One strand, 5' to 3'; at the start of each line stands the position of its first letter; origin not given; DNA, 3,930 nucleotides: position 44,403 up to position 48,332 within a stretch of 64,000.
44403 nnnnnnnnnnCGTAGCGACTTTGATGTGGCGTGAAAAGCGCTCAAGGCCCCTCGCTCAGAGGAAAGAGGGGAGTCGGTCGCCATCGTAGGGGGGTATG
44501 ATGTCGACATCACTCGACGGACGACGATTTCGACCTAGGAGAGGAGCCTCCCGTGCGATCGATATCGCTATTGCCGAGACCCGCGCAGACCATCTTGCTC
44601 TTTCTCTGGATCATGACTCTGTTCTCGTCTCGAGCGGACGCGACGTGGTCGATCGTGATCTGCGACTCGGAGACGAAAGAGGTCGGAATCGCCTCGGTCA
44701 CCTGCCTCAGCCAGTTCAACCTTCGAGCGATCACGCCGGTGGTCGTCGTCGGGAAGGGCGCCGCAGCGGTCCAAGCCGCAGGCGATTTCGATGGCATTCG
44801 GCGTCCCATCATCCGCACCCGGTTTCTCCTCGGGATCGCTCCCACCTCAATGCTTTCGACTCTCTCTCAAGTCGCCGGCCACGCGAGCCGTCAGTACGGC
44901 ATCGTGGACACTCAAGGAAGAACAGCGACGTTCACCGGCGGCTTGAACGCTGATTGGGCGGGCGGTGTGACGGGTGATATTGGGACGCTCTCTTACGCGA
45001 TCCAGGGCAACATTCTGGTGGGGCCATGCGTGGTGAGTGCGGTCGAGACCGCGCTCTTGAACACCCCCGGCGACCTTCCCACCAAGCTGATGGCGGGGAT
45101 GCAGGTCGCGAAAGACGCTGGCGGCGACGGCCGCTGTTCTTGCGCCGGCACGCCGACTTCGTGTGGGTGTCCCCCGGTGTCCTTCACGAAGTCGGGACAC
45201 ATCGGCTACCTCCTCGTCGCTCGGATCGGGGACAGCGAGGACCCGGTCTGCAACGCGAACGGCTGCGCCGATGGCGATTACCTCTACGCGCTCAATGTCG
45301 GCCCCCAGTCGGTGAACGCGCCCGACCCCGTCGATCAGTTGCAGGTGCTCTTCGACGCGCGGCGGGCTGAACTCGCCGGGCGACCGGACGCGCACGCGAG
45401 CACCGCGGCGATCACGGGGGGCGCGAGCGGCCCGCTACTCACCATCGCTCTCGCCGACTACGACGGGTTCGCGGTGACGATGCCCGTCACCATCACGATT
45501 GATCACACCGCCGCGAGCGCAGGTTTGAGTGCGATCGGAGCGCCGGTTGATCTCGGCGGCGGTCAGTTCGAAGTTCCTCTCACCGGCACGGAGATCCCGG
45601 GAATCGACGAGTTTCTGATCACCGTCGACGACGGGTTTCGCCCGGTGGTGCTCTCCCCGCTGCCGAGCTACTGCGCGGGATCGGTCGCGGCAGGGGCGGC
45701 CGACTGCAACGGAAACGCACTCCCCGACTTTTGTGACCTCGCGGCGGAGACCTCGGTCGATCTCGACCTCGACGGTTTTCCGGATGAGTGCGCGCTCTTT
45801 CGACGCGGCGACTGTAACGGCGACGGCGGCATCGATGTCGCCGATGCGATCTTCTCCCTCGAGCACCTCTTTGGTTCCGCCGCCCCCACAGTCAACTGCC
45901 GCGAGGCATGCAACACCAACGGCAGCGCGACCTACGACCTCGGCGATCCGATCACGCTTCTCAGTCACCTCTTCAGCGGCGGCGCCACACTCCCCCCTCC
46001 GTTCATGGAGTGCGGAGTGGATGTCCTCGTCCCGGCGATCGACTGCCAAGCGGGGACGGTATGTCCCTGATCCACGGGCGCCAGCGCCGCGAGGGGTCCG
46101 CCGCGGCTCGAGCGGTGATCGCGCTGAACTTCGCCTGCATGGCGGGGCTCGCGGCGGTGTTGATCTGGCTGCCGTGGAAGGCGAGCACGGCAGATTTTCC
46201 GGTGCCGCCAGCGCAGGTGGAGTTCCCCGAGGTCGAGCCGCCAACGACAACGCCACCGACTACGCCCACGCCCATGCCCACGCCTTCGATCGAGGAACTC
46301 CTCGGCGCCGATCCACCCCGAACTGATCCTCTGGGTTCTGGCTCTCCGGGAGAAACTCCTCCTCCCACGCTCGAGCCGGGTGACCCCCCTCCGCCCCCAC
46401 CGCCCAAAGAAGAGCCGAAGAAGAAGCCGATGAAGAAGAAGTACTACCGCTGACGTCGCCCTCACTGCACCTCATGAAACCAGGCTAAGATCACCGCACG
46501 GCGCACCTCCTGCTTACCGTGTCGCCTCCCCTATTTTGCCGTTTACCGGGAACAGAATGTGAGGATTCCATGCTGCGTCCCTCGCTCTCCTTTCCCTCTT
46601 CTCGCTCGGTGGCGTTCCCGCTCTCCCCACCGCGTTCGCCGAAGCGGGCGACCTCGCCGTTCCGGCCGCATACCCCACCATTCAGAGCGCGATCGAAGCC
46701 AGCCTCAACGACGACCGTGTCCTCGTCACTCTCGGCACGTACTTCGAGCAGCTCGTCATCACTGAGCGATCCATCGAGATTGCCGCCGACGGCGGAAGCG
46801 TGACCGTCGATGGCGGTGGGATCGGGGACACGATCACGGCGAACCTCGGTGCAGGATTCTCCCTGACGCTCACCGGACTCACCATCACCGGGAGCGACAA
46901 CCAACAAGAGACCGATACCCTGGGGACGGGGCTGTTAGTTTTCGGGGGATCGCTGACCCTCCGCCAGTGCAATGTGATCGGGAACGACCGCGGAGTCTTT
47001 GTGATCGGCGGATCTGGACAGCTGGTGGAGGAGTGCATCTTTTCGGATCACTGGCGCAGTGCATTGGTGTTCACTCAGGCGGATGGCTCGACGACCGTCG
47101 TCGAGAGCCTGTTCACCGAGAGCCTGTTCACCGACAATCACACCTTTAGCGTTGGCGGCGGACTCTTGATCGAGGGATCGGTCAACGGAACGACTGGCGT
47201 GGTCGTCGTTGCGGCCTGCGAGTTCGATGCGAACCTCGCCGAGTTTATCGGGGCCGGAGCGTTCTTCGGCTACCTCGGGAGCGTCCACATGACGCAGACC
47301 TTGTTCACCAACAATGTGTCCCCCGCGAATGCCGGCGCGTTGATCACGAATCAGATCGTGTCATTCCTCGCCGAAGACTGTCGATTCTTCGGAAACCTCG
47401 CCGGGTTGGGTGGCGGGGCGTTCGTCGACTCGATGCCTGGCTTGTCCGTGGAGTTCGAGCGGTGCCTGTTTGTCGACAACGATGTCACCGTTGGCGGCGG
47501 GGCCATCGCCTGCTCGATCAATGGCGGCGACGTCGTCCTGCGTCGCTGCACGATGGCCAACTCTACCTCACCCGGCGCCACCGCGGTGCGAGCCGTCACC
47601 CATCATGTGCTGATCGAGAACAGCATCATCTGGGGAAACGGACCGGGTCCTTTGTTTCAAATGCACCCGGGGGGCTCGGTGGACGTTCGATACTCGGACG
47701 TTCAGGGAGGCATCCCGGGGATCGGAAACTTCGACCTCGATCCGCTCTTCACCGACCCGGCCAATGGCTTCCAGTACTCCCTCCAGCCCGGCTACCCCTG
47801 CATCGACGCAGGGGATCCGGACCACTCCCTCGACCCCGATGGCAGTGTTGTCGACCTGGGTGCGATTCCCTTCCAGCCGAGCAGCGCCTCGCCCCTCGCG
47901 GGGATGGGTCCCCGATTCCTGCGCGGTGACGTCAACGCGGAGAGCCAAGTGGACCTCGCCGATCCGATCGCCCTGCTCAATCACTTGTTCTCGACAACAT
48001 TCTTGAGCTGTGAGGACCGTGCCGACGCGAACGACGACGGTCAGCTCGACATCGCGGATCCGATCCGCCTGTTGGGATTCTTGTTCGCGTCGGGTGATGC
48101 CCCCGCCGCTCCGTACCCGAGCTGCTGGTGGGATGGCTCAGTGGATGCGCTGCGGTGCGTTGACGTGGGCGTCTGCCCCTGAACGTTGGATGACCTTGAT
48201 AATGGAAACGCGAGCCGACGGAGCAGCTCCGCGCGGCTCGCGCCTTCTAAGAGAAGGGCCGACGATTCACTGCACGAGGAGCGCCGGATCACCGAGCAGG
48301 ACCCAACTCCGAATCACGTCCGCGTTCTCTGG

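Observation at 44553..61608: Five otherwise unrelated secreted proteins share one roughly 88-aa dockerin-like, 4-cysteine C-terminal module; candidate novel cargo-tagging/anchoring system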

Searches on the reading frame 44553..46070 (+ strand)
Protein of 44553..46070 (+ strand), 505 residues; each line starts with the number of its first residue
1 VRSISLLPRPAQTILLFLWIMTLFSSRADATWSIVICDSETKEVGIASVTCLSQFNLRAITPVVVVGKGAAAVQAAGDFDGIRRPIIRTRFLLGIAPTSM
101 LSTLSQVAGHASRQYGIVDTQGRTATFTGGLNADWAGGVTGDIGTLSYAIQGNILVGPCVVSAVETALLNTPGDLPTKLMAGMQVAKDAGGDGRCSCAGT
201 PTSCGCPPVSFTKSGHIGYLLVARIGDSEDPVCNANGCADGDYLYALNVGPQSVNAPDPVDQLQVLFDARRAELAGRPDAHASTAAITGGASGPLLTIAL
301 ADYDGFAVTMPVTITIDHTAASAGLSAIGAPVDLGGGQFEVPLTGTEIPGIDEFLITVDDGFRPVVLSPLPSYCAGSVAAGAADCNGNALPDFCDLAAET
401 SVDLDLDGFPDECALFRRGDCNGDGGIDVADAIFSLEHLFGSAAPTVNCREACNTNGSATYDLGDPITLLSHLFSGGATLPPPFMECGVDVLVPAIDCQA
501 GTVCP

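Call 8: search_protein_families(library=pfam, proteins=[window:44553-46070:+], max_evalue=0.01)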
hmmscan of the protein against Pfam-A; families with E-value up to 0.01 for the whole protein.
window:44553-46070:+ (505 aa): 1 family
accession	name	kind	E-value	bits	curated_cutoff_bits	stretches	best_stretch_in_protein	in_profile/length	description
PF06267.17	DUF1028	-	1.2e-26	94.2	26.2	1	31-194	1-158/193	Family of unknown function (DUF1028)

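Call 9: search_protein_families(library=ncbifam, proteins=[window:44553-46070:+], max_evalue=1)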
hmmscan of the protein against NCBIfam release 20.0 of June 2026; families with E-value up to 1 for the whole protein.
window:44553-46070:+ (505 aa): 0 families

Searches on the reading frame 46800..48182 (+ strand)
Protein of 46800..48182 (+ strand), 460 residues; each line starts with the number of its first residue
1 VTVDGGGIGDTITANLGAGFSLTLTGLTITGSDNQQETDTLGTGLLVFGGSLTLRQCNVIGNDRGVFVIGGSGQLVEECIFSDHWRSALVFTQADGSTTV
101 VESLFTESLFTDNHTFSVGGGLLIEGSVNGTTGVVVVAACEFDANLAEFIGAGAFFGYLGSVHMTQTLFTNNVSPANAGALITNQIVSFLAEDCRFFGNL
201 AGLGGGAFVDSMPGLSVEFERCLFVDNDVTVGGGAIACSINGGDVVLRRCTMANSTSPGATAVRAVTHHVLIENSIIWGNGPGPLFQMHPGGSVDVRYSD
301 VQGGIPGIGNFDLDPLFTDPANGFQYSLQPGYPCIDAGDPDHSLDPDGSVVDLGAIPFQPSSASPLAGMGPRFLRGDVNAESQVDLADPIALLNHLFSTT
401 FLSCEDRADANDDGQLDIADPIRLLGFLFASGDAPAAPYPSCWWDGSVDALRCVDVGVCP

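Call 8: search_protein_families(library=pfam, proteins=[window:46800-48182:+], max_evalue=0.01)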
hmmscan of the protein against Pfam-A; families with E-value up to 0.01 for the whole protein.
window:46800-48182:+ (460 aa): 4 families
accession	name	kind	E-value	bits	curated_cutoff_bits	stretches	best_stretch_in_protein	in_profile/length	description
PF13229.12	Beta_helix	-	1.1e-12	48.3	25.9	1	22-185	11-147/158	Right handed beta helix region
PF17161.10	DUF5123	-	0.00083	20.9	35.1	0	246-277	2-34/113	Domain of unknown function (DUF5123)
PF02415.23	Chlam_PMP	-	0.00088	19.7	20.6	0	222-239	2-19/19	Chlamydia polymorphic membrane protein (Chlamydia_PMP) repeat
PF20589.3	DUF6790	-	0.0077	16.5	27.1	0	132-188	83-141/158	Family of unknown function (DUF6790)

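Call 9: search_protein_families(library=ncbifam, proteins=[window:46800-48182:+], max_evalue=1)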
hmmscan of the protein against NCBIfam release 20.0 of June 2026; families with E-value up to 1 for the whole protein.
window:46800-48182:+ (460 aa): 2 families
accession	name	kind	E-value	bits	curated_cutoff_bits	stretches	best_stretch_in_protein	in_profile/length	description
TIGR01376.1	POMP_repeat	repeat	0.046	13.6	15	0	223-239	6-22/28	polymorphic outer membrane protein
NF049990.1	CellobisidaseCelK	equivalog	0.22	9.6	1700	1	370-428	824-882/889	cellulose 1,4-beta-cellobiosidase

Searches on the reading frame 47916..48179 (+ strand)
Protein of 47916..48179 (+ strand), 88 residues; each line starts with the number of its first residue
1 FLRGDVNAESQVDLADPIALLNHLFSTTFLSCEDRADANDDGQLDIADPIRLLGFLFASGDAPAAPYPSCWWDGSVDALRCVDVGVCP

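Call 10: search_protein_families(library=pfam, proteins=[window:47916-48179:+], max_evalue=10)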
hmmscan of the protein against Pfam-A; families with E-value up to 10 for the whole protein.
window:47916-48179:+ (88 aa): 1 family
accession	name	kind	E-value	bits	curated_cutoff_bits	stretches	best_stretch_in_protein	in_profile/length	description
PF00404.24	Dockerin_1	-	0.00037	21.1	22.9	1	4-48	2-48/57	Dockerin type I domain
